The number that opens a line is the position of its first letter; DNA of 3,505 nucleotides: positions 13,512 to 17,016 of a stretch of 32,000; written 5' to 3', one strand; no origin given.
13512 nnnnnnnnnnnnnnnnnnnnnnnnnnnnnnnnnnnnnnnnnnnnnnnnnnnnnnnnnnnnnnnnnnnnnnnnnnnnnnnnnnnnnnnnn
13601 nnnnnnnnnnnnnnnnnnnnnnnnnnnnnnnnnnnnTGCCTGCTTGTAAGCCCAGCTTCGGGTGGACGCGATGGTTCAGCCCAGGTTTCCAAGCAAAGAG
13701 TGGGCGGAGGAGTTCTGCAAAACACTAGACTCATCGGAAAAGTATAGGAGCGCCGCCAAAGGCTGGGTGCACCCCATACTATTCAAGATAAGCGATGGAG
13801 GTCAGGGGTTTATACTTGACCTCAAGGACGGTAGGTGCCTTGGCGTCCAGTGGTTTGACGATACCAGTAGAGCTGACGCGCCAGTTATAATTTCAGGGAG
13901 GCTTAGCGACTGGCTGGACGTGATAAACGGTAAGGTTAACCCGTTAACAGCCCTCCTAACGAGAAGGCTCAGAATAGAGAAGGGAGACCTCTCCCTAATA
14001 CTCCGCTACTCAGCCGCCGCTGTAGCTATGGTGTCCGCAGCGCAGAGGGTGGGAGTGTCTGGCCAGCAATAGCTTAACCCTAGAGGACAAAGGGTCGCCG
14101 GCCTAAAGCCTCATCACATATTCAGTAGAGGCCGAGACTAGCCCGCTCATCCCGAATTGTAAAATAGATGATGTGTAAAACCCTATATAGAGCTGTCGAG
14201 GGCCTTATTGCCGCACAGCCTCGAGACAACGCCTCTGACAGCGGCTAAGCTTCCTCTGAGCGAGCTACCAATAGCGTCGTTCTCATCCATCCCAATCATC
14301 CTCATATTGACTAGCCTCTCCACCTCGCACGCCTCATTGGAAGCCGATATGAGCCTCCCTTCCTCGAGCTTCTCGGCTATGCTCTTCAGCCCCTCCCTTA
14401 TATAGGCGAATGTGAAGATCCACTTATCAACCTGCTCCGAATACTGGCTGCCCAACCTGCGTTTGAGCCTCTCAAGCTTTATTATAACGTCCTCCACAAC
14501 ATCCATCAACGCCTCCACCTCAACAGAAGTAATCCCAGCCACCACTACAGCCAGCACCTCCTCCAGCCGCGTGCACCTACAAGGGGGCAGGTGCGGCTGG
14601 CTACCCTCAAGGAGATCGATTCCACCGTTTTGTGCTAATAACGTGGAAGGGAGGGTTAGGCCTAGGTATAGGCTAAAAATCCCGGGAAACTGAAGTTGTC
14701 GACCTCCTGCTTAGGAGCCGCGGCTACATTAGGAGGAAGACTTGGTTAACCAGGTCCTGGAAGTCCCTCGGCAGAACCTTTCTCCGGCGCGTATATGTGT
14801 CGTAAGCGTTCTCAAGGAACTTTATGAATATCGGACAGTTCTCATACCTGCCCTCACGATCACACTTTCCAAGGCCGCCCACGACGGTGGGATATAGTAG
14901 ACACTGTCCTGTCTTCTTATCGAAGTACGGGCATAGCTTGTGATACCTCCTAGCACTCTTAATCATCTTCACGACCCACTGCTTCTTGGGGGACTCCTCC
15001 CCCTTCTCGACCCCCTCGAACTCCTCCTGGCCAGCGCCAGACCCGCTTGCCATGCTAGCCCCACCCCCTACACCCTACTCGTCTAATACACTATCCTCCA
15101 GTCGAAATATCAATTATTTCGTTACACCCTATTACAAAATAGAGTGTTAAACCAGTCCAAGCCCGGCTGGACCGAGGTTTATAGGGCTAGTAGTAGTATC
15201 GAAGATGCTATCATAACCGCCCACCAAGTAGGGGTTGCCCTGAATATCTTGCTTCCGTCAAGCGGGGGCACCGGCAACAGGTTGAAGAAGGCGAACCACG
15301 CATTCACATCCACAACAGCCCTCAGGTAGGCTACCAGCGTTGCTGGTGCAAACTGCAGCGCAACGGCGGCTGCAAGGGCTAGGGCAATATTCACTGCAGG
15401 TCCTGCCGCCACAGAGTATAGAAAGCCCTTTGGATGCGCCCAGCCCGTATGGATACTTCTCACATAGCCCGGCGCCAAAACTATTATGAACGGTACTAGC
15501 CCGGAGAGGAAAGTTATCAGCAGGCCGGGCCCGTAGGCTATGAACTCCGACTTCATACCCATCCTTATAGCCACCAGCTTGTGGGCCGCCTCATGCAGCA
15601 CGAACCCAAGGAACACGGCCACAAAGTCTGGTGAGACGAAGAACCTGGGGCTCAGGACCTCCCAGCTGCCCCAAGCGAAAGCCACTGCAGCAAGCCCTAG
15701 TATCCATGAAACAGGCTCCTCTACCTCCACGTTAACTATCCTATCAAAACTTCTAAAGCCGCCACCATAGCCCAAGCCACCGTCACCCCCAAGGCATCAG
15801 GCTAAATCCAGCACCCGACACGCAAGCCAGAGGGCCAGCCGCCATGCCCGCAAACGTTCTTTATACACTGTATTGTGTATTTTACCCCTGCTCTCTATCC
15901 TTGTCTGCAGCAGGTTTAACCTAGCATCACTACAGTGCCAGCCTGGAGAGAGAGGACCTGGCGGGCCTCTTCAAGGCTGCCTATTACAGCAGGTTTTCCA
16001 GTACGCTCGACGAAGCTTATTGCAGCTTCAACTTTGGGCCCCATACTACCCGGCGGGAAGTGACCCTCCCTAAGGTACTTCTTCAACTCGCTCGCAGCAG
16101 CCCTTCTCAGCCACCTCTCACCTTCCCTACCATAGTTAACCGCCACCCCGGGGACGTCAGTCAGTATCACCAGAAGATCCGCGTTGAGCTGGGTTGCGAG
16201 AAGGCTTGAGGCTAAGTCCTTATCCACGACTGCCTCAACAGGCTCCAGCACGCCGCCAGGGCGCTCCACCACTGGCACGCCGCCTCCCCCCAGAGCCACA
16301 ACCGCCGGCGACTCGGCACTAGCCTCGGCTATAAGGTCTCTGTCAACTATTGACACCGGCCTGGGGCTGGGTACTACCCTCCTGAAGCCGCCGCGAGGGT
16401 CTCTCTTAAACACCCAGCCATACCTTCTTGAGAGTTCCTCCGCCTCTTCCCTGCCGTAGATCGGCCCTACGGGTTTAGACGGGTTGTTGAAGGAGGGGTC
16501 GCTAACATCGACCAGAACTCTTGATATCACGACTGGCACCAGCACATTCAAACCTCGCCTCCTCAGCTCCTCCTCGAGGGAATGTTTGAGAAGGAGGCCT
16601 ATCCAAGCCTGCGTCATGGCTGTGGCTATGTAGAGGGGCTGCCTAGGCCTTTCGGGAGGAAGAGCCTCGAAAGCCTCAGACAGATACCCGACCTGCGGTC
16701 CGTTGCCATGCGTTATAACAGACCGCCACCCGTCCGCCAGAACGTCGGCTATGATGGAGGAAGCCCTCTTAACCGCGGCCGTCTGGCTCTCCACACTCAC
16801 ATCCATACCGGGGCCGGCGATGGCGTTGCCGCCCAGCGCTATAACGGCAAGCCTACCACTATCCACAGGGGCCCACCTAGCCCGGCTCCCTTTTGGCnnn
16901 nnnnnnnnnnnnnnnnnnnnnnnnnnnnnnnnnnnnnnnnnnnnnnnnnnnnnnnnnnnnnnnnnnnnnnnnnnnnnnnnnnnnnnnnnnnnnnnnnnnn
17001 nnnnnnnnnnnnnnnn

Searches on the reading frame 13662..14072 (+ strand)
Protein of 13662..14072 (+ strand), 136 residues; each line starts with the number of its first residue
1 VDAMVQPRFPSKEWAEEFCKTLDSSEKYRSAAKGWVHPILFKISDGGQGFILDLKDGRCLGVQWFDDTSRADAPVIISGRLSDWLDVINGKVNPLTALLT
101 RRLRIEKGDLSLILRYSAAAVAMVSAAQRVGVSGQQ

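Call 101: search_protein_families(library=pfam, proteins=[window:13662-14072:+], max_evalue=0.00001)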
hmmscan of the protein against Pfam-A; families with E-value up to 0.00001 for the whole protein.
window:13662-14072:+ (136 aa): 1 family
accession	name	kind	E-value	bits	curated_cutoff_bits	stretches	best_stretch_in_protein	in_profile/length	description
PF02036.22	SCP2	-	2.9e-14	53.7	21.3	1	19-118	5-98/101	SCP-2 sterol transfer family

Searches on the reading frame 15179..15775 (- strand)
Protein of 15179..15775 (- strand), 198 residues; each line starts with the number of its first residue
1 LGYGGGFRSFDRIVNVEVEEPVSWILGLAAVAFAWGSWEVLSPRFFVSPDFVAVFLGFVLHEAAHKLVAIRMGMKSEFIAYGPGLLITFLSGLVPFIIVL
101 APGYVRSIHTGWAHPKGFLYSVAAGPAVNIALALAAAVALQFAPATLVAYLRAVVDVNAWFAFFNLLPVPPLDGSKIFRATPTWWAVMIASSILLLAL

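Call 101: search_protein_families(library=pfam, proteins=[window:15179-15775:-], max_evalue=0.00001)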
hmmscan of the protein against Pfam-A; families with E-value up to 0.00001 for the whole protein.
window:15179-15775:- (198 aa): 1 family
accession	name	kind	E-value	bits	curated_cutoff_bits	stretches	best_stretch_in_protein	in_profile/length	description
PF02163.28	Peptidase_M50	-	5e-14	52.6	27.2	2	52-141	4-101/221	Peptidase family M50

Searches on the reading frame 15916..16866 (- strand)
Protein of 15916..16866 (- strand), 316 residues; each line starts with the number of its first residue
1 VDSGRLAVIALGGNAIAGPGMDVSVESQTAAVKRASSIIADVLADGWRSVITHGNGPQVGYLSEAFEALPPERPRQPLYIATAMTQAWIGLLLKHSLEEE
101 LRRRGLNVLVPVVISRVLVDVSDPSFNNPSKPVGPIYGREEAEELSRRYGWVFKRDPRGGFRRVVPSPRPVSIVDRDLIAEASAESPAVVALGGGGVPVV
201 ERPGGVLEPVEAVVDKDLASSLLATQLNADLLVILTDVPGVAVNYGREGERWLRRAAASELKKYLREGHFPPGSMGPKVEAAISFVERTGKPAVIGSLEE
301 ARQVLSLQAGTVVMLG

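Call 101: search_protein_families(library=pfam, proteins=[window:15916-16866:-], max_evalue=0.00001)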
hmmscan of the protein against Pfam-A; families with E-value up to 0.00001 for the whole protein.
window:15916-16866:- (316 aa): 1 family
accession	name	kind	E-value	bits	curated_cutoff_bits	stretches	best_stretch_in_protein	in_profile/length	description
PF00696.33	AA_kinase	-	8.4e-25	88.3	24.9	1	6-296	2-233/234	Amino acid kinase family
